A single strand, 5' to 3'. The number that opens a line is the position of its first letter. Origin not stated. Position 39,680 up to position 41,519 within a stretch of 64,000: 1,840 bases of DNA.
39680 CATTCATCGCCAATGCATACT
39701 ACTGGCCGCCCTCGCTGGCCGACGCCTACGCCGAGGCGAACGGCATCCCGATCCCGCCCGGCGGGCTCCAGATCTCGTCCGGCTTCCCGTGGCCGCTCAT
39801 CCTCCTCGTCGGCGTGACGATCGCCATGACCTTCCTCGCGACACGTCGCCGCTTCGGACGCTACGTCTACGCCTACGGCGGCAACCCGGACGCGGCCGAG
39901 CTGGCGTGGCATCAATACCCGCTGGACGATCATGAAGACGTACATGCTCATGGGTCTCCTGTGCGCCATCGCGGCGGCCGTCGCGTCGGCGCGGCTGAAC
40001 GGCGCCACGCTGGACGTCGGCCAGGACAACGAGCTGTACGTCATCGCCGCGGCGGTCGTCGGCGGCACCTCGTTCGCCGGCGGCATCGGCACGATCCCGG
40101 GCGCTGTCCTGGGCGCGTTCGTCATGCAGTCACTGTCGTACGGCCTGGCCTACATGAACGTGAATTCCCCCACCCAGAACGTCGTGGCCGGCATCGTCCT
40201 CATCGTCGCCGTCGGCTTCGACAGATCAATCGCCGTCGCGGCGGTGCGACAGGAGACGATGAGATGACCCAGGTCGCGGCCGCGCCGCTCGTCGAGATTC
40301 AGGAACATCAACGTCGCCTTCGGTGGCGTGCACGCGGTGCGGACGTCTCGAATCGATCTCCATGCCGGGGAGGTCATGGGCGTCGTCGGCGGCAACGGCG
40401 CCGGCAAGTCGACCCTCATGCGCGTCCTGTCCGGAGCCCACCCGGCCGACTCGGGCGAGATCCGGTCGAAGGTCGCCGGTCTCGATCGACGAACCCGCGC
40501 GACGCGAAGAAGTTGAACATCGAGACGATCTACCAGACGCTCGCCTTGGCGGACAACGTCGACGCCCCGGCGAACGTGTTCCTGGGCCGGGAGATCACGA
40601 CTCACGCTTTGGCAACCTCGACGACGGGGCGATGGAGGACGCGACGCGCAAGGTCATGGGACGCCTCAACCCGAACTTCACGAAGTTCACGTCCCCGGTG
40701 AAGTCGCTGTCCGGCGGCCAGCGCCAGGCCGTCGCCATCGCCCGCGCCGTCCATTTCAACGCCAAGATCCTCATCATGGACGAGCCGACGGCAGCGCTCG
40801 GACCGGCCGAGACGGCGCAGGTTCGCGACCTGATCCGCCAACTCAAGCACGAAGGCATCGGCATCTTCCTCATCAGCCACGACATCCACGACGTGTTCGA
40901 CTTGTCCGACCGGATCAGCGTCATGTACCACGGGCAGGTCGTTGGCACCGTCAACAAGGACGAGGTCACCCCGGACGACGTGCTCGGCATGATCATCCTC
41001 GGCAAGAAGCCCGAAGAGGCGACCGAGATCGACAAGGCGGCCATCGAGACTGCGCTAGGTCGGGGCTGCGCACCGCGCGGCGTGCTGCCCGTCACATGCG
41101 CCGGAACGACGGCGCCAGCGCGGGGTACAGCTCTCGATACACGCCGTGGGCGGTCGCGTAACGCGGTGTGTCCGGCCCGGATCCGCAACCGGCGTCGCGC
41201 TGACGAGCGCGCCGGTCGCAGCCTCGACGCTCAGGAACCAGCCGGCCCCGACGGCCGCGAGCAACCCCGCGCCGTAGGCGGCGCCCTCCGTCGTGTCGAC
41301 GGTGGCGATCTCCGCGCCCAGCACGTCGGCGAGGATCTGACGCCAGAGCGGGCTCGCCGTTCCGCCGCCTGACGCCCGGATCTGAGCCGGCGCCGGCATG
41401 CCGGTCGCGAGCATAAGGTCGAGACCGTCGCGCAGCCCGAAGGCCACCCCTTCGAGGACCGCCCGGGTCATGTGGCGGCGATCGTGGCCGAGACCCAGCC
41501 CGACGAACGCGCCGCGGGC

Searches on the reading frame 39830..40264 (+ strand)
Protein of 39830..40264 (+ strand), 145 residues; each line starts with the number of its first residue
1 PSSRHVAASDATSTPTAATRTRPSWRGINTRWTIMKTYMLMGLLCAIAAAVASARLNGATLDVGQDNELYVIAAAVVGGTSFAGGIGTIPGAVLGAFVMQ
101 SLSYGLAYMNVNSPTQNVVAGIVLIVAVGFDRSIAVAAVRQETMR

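Call 31: search_protein_families(library=pfam, proteins=[window:39830-40264:+], max_evalue=0.001)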
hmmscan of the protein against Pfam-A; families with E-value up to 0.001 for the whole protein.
window:39830-40264:+ (145 aa): 1 family
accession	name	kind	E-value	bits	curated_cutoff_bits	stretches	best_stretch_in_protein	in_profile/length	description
PF02653.21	BPD_transp_2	-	2.3e-16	60.2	26.8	1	26-128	171-269/269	Branched-chain amino acid transport system / permease component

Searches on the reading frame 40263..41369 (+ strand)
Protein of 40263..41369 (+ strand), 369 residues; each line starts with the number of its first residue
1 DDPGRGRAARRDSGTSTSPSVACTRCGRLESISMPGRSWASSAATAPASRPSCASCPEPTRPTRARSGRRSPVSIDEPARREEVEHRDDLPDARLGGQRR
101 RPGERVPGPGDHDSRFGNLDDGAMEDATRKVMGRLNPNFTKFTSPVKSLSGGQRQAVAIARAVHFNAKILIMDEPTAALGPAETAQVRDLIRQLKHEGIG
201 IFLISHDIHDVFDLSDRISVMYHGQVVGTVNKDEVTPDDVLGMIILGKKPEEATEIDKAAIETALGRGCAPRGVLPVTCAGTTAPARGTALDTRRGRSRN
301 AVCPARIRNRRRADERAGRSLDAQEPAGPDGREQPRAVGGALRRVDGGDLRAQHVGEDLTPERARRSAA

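Call 31: search_protein_families(library=pfam, proteins=[window:40263-41369:+], max_evalue=0.001)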
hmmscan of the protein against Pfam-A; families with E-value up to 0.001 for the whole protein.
window:40263-41369:+ (369 aa): 1 family
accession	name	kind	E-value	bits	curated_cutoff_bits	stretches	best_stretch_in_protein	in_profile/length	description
PF00005.33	ABC_tran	-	2.4e-09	38.4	25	1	123-177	80-137/137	ABC transporter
